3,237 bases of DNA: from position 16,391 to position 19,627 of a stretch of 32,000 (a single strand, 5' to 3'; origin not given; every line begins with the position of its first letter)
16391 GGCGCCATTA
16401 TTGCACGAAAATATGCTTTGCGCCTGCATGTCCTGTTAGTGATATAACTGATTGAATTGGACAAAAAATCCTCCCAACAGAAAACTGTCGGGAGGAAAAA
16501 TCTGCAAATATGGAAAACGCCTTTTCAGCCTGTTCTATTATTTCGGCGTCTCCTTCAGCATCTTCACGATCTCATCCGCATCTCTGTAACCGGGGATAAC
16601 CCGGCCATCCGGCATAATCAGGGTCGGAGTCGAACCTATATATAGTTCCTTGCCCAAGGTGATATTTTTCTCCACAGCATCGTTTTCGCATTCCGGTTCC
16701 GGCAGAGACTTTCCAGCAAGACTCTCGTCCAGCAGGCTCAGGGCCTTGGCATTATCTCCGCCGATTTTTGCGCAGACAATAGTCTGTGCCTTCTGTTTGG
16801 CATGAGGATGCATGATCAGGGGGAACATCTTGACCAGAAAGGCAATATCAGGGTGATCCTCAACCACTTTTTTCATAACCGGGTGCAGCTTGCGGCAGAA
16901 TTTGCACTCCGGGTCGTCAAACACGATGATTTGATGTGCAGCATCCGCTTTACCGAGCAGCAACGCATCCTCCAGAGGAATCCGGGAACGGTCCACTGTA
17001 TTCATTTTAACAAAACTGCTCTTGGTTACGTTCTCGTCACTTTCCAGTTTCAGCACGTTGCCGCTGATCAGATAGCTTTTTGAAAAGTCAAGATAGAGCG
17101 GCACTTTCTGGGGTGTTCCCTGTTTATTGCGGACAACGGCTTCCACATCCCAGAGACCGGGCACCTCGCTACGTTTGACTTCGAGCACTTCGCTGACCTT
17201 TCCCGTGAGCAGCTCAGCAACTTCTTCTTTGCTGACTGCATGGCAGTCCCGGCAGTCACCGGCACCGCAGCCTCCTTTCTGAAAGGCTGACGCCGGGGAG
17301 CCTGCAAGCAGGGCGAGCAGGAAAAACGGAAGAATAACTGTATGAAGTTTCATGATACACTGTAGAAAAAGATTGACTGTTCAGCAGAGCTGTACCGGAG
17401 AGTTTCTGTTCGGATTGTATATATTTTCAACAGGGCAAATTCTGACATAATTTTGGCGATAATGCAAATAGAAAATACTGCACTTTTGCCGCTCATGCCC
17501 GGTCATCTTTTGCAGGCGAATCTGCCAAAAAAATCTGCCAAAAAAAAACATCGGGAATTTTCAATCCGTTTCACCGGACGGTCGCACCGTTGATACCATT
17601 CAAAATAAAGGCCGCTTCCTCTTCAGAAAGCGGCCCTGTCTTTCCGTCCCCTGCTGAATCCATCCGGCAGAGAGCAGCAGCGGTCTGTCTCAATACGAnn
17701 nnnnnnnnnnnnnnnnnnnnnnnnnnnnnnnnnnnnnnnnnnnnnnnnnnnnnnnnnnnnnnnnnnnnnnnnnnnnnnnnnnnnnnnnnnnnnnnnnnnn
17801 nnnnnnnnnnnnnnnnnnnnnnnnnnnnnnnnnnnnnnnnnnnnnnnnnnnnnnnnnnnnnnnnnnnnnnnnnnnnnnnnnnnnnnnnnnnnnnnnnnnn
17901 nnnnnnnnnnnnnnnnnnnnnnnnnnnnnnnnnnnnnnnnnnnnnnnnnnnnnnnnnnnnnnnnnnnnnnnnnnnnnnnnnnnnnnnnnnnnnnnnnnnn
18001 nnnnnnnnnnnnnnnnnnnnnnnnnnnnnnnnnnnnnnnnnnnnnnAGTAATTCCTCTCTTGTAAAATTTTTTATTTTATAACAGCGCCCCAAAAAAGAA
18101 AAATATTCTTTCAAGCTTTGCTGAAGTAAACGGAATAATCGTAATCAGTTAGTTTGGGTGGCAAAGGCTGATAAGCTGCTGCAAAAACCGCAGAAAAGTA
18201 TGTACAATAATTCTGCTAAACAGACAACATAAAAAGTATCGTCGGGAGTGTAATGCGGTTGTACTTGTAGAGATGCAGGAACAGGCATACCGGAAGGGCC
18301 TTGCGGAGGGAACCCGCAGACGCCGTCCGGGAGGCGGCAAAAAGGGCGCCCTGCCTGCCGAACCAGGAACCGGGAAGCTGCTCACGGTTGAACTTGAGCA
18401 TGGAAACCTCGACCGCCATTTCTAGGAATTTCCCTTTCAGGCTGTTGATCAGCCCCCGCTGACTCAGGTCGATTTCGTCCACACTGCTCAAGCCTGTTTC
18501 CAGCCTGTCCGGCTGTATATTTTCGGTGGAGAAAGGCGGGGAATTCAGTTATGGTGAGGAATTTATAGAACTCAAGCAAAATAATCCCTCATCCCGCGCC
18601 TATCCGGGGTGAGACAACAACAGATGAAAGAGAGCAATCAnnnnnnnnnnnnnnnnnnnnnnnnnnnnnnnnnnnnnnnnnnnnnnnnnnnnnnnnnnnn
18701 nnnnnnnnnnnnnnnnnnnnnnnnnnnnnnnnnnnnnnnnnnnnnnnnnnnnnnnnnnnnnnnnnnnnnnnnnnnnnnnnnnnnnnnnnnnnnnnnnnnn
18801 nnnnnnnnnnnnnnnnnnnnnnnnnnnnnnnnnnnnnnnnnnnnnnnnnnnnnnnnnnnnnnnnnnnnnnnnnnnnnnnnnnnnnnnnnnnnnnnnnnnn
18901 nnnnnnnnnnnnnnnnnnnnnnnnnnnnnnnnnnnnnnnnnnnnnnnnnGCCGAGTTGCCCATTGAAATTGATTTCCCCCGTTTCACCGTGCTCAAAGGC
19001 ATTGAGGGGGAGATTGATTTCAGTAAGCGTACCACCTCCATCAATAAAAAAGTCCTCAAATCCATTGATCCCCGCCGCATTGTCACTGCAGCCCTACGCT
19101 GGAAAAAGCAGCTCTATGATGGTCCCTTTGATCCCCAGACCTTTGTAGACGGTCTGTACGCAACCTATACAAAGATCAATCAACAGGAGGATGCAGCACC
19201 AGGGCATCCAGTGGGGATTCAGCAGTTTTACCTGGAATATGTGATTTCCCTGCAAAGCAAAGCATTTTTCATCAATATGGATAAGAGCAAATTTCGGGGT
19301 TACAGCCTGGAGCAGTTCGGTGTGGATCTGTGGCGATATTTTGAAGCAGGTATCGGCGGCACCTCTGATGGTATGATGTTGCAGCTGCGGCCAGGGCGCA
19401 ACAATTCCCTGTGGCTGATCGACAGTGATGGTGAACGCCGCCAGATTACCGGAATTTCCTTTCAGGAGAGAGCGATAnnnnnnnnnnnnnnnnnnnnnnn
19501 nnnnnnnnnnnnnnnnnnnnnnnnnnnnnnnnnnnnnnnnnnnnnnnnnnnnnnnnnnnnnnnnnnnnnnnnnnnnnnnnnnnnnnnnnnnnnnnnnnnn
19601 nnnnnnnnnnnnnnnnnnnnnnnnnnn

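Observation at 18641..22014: Stand-alone three-gene operon: unknown 279-aa protein plus two paralogous BrxD/DUF2791-type NTPases, with no other BREX parts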

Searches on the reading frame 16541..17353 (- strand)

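Call 77: search_protein_families(library=pfam, proteins=[window:16541-17353:-], max_evalue=0.01)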
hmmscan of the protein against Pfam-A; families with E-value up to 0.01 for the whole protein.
window:16541-17353:- (271 aa): 4 families
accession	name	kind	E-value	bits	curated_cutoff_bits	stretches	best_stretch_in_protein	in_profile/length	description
PF13098.12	Thioredoxin_2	-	5.4e-18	65.7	27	1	138-266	5-104/104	Thioredoxin-like domain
PF13462.12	Thioredoxin_4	-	2.9e-08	34.5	23.2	1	131-196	6-73/165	Thioredoxin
PF10411.14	DsbC_N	-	3.9e-05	23.6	25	1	47-110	16-69/70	Disulfide bond isomerase protein N-terminal domain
PF01323.26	DSBA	-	0.0049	17.1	25.6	0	141-182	1-42/191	DSBA-like thioredoxin domain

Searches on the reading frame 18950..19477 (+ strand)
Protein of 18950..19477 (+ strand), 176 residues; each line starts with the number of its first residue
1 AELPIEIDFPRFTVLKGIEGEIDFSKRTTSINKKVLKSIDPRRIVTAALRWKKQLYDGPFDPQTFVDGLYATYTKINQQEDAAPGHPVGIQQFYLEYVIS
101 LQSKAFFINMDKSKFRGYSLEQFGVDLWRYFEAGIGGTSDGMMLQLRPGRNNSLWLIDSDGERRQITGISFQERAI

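Call 85: predict_structure(alignment_id=A5)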
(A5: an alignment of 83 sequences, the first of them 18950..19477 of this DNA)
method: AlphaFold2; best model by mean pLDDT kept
length: 176 residues; sequences in the alignment: 83
mean_pLDDT: 96.0   pTM: 0.89
mean pLDDT of the five models: 96.0, 95.9, 95.8, 95.7, 95.6
residues with pLDDT >= 90: 171; 70-90: 3; 50-70: 2; < 50: 0
segments of 3 or more residues with pLDDT < 50: none
pLDDT, mean of each block of 10 residues (from residue 1): 89 96 98 97 97 96 98 98 97 98 94 94 98 96 97 96 97 88
secondary structure, 60 per line:
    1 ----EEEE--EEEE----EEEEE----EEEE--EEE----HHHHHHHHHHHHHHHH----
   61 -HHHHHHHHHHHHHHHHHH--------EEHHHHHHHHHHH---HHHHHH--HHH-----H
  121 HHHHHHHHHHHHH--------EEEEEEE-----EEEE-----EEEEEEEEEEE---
elements in order: E5-8 E11-14 E19-23 E28-31 E34-36 H41-56 H62-79 H90-100 H104-109 H120-133 E142-148 E154-157 E163-173

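Call 87: fold_search(model_id=the predicted structure, library=pdb)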
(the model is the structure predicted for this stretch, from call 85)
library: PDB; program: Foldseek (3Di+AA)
matches with E <= 10: 120; with E <= 0.001: 0
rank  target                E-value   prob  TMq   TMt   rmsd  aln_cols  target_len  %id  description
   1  3gxw_D                7.7e-01  0.30  0.19  0.30   4.7        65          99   11  Structure of the SH2 domain of the Candida glabrata transcription elongation factor Spt6, crystal form A (released 2009-05-26)
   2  6lbs_E                8.7e-01  0.09  0.22  0.25  12.7       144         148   10  Crystal structure of yeast Stn1 (released 2020-07-15)
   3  8s0e_G                1.2e+00  0.13  0.27  0.16  13.1       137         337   13  H. sapiens OCCM bound to double stranded DNA (released 2024-10-02)
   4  6lbs_B                1.4e+00  0.07  0.22  0.25  10.7       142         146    9  Crystal structure of yeast Stn1 (released 2020-07-15)
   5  1qal_B                1.5e+00  0.11  0.21  0.07  12.9       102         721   12  THE ACTIVE SITE BASE CONTROLS COFACTOR REACTIVITY IN ESCHERICHIA COLI AMINE OXIDASE : X-RAY CRYSTALLOGRAPHIC STUDIES W (released 1999-08-24)
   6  7fi4_H                1.6e+00  0.09  0.17  0.23  15.7        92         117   16  Structure of AcrIF13 (released 2022-07-06)
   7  7jpq_D                1.6e+00  0.09  0.27  0.14  13.1       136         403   14  ORC-O2-5: Human Origin Recognition Complex (ORC) with subunits 2,3,4,5 (released 2020-09-02)
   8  6lbs_C                1.7e+00  0.06  0.21  0.24  10.9       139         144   10  Crystal structure of yeast Stn1 (released 2020-07-15)
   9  1z1b_A                1.7e+00  0.03  0.17  0.10  15.7       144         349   14  Crystal structure of a lambda integrase dimer bound to a COC' core site (released 2005-06-28)
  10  6lbs_F                1.8e+00  0.06  0.21  0.24  13.1       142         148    9  Crystal structure of yeast Stn1 (released 2020-07-15)
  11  6lbs_A                2.1e+00  0.07  0.24  0.27  10.6       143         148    7  Crystal structure of yeast Stn1 (released 2020-07-15)
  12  7fi4_B                2.4e+00  0.08  0.17  0.23  15.7        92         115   15  Structure of AcrIF13 (released 2022-07-06)
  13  6grr_B                2.5e+00  0.18  0.22  0.06   4.8        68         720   13  Crystal structure of Escherichia coli amine oxidase mutant I342F/E573Q (released 2018-09-05)
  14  3gxw_B                2.7e+00  0.15  0.18  0.31   4.8        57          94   10  Structure of the SH2 domain of the Candida glabrata transcription elongation factor Spt6, crystal form A (released 2009-05-26)
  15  4zgf                  2.7e+00  0.07  0.13  0.16   8.8        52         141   23  Crystal structure of a duf4847 family protein (BVU_2626) from Bacteroides vulgatus ATCC 8482 at 1.00 A resolution (released 2015-05-06)
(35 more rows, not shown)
